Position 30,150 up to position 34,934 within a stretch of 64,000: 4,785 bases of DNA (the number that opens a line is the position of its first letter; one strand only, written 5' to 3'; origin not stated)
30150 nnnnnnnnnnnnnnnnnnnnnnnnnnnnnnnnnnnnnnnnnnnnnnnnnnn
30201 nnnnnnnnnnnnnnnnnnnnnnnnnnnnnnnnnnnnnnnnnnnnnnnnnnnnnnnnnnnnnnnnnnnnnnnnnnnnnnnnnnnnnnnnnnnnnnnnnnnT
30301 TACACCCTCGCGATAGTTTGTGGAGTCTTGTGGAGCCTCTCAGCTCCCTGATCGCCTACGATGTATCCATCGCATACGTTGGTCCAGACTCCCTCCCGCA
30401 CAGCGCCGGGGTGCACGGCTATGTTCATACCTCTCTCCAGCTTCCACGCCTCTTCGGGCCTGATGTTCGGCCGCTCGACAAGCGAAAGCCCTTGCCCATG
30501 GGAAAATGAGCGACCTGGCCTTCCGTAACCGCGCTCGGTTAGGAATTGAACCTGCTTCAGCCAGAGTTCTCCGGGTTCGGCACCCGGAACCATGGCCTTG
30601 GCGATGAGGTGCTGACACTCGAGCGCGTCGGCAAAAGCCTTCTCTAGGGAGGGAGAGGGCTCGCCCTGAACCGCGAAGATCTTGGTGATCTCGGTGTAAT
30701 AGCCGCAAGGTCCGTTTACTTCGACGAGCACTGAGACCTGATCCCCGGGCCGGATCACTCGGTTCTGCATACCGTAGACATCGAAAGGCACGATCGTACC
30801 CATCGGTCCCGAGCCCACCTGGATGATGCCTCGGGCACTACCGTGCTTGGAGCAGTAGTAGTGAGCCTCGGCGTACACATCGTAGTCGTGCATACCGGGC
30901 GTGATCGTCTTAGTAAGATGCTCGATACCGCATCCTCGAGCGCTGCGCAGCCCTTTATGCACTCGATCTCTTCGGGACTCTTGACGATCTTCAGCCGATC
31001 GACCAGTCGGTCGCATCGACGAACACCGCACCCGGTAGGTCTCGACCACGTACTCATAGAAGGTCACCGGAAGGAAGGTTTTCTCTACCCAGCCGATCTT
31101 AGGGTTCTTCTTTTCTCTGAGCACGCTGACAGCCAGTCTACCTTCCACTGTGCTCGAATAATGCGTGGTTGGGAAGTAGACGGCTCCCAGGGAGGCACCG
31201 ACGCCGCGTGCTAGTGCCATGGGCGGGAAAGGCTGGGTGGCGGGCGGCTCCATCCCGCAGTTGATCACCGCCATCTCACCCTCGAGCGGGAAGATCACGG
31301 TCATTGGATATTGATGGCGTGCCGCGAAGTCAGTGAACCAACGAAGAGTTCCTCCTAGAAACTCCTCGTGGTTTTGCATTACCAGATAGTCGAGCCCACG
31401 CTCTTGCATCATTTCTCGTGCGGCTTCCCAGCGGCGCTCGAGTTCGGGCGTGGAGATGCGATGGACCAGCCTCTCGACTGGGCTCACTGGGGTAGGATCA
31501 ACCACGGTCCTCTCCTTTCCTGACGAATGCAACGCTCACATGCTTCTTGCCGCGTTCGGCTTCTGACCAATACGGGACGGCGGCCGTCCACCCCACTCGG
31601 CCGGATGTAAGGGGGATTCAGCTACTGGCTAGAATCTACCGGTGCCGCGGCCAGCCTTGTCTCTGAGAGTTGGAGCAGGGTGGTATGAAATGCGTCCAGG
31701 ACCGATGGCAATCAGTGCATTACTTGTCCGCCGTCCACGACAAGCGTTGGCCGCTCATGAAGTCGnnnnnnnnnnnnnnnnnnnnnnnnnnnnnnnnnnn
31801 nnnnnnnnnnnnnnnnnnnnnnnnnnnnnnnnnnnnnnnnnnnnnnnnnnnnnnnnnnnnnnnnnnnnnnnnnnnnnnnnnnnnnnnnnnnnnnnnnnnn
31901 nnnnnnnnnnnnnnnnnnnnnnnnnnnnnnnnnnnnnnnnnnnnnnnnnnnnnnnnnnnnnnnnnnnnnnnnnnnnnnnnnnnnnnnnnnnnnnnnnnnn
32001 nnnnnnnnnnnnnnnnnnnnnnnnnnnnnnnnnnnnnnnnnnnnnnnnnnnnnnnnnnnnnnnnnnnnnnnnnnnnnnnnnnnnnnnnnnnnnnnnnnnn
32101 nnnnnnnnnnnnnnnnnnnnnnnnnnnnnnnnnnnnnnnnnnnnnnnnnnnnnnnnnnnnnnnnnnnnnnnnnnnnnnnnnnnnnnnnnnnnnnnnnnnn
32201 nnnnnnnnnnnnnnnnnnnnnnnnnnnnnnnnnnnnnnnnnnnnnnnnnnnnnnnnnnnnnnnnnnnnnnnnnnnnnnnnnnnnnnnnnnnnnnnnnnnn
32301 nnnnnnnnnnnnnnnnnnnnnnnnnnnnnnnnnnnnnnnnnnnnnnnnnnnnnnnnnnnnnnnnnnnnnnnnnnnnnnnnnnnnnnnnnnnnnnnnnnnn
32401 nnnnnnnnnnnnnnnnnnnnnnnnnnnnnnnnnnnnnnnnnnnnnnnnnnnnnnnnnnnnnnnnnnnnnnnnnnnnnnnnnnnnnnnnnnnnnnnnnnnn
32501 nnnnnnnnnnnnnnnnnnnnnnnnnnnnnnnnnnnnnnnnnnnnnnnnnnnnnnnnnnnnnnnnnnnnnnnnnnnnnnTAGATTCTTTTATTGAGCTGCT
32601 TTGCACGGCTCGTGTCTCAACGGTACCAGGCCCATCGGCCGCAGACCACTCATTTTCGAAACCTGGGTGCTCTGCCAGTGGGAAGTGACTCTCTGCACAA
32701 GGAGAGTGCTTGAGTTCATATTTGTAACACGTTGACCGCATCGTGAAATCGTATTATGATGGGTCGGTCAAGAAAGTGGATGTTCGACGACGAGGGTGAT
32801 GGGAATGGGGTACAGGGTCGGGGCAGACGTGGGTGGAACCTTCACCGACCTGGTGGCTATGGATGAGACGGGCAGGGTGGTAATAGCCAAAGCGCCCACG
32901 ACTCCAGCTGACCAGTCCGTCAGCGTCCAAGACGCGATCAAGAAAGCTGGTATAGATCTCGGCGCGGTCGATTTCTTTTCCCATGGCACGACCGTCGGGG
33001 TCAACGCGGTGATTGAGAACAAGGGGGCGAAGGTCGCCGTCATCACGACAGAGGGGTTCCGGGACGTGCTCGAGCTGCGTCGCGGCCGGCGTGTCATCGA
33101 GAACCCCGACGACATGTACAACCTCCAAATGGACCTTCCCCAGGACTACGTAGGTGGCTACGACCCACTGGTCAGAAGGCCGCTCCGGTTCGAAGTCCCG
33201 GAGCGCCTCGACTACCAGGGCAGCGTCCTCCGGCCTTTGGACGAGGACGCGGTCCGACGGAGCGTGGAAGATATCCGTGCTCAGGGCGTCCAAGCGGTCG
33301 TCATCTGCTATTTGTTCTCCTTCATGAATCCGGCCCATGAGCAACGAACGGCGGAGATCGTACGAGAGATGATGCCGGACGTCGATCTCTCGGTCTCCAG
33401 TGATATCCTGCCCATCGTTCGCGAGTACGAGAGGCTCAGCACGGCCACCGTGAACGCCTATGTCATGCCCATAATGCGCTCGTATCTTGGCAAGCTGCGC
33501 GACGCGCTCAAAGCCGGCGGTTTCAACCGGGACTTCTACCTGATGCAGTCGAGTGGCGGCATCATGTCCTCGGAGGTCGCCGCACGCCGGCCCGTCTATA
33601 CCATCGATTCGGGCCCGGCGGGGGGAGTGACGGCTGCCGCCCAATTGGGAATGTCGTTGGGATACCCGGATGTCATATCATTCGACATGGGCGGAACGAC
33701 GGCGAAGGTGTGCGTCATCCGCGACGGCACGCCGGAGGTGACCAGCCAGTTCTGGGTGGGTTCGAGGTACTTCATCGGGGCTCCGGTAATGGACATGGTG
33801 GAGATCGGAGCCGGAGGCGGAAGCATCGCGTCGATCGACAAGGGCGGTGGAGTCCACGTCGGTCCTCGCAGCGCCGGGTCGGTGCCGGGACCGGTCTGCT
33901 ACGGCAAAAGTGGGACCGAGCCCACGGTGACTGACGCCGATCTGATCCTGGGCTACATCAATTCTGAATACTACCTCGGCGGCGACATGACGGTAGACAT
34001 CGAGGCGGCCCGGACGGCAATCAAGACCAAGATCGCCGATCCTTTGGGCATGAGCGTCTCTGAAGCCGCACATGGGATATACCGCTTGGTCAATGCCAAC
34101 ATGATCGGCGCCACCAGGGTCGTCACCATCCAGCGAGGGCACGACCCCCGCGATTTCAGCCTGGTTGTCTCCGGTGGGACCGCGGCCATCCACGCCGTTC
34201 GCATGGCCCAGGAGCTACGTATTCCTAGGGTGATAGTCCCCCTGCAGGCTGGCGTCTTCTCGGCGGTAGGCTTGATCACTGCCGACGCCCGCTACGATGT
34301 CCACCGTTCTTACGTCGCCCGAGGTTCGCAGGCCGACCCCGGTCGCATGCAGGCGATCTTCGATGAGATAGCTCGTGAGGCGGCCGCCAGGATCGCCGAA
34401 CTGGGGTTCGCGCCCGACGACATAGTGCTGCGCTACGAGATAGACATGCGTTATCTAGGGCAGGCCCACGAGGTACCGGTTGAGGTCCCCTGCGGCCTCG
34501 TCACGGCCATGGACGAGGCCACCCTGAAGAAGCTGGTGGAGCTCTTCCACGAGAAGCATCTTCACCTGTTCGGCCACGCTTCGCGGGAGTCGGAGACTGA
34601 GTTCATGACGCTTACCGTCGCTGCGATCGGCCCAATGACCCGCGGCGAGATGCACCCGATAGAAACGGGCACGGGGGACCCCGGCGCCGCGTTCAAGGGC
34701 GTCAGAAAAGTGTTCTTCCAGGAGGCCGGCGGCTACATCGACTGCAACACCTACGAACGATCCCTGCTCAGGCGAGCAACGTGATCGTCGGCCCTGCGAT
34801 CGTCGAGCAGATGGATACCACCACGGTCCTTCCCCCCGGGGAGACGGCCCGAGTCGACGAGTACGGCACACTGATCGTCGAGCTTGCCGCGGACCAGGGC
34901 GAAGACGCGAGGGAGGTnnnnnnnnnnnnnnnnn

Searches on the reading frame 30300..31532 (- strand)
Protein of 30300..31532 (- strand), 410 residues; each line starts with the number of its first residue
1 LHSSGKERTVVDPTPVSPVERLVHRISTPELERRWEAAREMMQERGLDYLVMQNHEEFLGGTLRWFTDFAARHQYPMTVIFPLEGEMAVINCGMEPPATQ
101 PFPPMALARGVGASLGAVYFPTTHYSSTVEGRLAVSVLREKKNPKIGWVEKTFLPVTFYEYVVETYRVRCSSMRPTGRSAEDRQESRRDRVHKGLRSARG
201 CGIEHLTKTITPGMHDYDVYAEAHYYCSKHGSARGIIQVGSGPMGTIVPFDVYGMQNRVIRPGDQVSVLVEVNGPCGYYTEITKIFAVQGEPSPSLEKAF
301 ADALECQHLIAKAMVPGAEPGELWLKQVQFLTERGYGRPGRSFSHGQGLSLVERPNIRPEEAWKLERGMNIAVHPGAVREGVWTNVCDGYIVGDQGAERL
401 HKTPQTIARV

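Call 23: search_protein_families(library=pfam, proteins=[window:30300-31532:-], max_evalue=0.001)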
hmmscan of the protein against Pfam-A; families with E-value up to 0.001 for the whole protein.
window:30300-31532:- (410 aa): 1 family
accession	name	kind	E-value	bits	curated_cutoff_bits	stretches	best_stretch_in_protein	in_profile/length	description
PF00557.29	Peptidase_M24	-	2.9e-23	83.2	23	1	203-380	14-193/208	Metallopeptidase family M24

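Call 29: search_protein_families(library=ncbifam, proteins=[window:30300-31532:-], max_evalue=0.00001)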
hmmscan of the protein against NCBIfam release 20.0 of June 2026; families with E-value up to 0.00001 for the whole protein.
window:30300-31532:- (410 aa): 2 families
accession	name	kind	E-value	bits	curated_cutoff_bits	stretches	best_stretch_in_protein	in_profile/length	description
NF007310.0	PRK09795.1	equivalog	2.7e-10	39.6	393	1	200-407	144-355/361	aminopeptidase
NF040821.1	dipep_PepQ_Arch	equivalog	3.8e-08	32.7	630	1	258-405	196-343/346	Xaa-Pro dipeptidase PepQ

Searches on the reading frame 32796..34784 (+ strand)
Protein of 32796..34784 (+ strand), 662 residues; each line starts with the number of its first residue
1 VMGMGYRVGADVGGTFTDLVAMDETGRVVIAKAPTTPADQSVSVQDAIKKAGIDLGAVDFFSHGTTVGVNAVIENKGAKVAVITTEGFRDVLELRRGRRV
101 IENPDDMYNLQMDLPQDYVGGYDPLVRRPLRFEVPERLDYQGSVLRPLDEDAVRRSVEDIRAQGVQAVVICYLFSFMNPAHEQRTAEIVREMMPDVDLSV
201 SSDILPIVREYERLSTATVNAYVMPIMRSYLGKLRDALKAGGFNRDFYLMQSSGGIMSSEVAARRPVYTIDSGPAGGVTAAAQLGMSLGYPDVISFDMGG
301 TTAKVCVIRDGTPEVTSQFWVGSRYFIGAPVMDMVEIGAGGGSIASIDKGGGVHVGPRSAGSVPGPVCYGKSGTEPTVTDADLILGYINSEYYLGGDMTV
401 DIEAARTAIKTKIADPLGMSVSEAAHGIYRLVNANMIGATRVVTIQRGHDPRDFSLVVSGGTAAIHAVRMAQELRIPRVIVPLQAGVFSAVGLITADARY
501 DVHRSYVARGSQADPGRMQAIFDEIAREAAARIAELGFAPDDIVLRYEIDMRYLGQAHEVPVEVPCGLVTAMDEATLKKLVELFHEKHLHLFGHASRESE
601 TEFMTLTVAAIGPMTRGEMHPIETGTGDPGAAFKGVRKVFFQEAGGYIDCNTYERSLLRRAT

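Call 6: search_protein_families(library=pfam, proteins=[window:32796-34784:+])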
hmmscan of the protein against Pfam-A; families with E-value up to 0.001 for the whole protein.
window:32796-34784:+ (662 aa): 3 families
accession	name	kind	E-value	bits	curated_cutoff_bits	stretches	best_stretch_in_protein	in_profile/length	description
PF01968.24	Hydantoinase_A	-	1.3e-93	313.9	22.9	1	213-501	1-290/291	Hydantoinase/oxoprolinase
PF05378.19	Hydant_A_N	-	4.3e-50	170.3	25.2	1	7-192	1-175/176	Hydantoinase/oxoprolinase N-terminal region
PF19278.4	Hydant_A_C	-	3.7e-11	43.2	21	1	517-656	13-151/193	Hydantoinase/oxoprolinase C-terminal domain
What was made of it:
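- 32796..34890 (+): HyuA (hydantoinase/oxoprolinase A), frameshifted near 34770. Pfam Hydantoinase_A plus N and C domains (call 6).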
